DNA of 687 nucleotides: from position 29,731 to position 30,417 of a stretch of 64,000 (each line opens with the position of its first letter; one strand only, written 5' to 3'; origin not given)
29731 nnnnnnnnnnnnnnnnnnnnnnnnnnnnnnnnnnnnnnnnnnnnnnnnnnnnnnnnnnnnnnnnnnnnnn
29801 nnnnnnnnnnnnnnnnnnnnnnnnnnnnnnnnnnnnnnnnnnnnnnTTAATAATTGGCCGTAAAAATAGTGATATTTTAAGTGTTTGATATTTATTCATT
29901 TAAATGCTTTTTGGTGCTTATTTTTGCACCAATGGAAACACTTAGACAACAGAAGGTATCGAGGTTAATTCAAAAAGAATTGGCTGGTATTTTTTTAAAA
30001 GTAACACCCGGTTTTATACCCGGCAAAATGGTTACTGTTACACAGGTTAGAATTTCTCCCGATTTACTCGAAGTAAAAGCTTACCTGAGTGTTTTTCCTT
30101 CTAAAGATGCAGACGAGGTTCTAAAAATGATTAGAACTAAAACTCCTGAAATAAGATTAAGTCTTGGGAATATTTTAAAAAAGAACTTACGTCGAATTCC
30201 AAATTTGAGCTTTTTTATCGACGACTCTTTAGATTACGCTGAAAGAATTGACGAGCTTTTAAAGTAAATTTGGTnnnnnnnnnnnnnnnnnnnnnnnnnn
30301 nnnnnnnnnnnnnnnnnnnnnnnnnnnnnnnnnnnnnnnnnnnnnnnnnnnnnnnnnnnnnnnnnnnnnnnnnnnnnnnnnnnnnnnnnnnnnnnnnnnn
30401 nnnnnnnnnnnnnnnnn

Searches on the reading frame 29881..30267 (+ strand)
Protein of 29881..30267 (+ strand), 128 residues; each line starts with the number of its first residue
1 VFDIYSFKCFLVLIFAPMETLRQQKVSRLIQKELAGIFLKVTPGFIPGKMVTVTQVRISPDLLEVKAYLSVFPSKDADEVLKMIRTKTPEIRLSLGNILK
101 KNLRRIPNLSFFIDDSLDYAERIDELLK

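Call 44: search_protein_families(library=pfam, proteins=[window:29881-30267:+], max_evalue=0.001)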
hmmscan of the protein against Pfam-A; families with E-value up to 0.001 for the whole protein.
window:29881-30267:+ (128 aa): 1 family
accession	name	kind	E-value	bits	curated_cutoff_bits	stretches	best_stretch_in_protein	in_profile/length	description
PF02033.23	RBFA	-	1.5e-24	86.7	34.7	1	22-127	1-105/105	Ribosome-binding factor A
